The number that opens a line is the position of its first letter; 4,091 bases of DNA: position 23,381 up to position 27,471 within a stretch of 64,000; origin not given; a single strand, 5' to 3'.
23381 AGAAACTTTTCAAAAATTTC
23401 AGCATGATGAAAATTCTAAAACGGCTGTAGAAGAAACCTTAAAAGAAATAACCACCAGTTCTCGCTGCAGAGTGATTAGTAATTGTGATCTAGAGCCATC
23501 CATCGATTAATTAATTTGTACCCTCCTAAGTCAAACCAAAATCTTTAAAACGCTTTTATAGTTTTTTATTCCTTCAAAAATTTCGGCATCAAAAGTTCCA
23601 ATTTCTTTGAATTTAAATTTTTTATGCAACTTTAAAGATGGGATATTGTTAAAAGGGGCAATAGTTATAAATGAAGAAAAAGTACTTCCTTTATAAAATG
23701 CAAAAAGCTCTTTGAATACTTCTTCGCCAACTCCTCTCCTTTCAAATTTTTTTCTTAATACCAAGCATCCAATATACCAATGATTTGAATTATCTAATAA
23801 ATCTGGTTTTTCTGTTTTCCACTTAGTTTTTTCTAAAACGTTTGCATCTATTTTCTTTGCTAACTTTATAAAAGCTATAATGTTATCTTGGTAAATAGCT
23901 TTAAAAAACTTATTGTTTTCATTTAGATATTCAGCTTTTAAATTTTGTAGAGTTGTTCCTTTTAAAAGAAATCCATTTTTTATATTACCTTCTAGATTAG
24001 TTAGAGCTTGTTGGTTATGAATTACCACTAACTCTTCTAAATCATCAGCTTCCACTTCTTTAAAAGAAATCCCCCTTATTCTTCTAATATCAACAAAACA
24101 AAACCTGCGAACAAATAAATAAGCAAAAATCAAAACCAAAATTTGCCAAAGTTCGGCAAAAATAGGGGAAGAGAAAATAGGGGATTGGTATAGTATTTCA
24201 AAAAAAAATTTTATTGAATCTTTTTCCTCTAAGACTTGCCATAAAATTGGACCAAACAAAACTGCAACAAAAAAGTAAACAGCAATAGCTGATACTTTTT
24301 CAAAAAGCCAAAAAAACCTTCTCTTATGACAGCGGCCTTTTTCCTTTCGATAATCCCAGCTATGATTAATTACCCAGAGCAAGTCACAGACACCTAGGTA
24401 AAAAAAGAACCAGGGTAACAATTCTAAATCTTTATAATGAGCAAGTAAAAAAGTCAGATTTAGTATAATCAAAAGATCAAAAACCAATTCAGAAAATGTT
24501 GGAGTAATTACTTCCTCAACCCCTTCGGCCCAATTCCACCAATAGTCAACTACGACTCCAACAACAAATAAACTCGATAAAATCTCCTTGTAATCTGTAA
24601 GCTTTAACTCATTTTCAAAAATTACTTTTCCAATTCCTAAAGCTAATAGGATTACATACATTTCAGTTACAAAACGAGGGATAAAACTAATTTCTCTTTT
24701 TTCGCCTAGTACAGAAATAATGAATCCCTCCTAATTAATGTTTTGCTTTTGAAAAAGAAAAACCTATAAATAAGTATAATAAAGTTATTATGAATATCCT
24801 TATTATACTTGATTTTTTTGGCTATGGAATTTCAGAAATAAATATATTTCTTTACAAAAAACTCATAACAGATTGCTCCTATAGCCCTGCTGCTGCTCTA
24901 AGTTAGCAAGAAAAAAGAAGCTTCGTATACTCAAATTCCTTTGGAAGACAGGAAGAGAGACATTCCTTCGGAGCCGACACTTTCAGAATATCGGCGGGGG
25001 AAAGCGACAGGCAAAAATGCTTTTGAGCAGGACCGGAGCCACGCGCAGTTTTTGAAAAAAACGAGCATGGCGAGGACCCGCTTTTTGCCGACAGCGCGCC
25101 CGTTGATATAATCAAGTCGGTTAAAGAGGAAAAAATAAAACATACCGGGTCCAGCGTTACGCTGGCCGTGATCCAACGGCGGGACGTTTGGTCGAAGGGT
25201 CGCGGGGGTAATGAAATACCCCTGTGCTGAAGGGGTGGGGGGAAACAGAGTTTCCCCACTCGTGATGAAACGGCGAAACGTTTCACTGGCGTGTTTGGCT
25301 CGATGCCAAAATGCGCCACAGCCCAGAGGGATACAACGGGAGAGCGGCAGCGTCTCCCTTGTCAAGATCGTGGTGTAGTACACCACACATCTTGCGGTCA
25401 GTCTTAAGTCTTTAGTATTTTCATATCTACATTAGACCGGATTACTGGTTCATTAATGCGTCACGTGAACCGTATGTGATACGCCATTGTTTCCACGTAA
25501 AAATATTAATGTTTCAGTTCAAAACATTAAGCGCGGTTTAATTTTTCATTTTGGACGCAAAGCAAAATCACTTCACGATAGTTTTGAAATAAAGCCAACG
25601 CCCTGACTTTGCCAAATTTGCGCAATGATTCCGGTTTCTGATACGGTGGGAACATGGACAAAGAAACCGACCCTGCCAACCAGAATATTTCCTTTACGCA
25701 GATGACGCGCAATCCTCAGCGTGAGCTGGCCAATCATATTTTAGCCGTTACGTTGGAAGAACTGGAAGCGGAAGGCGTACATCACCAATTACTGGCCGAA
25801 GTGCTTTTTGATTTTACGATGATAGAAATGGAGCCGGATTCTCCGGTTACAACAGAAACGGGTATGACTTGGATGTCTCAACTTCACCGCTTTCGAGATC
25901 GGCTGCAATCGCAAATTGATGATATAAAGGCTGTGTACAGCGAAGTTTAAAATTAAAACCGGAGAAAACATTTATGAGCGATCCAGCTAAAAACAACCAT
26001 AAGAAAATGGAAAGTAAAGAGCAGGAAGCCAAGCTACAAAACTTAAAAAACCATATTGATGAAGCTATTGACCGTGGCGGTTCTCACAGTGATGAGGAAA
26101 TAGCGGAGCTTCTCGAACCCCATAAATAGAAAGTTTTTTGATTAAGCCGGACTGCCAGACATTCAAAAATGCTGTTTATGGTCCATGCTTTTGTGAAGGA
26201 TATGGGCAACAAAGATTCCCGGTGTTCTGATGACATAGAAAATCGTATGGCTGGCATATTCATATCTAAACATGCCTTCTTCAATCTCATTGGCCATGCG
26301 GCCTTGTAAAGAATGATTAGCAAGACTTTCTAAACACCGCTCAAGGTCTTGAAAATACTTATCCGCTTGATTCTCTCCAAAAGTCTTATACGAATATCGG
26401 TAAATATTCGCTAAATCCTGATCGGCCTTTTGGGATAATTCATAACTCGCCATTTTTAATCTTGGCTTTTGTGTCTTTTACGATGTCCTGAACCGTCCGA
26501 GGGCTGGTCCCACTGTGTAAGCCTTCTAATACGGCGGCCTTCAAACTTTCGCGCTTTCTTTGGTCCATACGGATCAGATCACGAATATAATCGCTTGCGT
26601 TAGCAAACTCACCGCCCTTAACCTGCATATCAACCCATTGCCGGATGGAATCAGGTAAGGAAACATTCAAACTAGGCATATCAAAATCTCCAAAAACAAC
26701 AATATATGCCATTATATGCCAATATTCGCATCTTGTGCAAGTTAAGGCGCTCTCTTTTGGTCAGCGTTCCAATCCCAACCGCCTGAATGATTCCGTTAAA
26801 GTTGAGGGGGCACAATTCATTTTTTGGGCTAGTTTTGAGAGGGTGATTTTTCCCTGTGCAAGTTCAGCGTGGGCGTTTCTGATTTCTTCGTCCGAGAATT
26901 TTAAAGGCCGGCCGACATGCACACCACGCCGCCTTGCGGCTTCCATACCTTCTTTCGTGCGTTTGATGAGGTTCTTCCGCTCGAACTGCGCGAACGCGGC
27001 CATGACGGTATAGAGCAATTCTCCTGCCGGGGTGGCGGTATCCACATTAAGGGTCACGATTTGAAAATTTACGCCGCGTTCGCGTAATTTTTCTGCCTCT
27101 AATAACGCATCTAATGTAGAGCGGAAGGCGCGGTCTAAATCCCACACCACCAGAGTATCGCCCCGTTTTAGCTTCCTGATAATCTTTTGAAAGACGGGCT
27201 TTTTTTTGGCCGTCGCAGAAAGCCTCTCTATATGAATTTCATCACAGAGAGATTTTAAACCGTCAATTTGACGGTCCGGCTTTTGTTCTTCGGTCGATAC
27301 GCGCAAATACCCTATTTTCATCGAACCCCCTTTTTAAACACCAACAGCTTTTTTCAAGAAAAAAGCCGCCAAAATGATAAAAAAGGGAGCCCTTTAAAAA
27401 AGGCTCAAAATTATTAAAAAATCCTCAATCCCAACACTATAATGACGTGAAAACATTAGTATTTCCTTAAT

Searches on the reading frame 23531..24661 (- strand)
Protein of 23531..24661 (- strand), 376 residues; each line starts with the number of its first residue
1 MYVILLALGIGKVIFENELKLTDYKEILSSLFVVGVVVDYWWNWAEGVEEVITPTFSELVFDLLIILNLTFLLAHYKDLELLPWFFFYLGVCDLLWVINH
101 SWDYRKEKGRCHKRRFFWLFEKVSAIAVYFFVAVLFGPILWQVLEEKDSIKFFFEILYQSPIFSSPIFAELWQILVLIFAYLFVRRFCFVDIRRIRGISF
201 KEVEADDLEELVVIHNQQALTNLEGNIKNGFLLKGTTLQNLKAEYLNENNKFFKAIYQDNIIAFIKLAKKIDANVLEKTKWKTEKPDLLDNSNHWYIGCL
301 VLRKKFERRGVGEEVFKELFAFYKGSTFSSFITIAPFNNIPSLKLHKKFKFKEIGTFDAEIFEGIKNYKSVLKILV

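Call 80: search_protein_families(library=pfam, proteins=[window:23531-24661:-], max_evalue=0.001)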
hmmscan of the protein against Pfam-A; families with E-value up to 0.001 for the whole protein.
window:23531-24661:- (376 aa): 2 families
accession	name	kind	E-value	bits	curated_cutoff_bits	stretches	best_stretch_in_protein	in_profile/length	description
PF00583.31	Acetyltransf_1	-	4.2e-06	27.5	20.7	1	245-351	28-116/116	Acetyltransferase (GNAT) family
PF01757.29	Acyl_transf_3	-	0.00047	19.7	31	1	96-184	60-138/326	Acyltransferase domain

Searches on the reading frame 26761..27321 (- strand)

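Call 80: search_protein_families(library=pfam, proteins=[window:26761-27321:-], max_evalue=0.001)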
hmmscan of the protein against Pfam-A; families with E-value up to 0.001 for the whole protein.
window:26761-27321:- (186 aa): 2 families
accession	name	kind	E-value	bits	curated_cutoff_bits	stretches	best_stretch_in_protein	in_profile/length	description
PF00239.26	Resolvase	-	3.2e-38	131.5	23.3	1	3-134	2-144/145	Resolvase, N terminal domain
PF01047.28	MarR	-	0.00027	21.2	24.6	0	156-182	15-41/59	MarR family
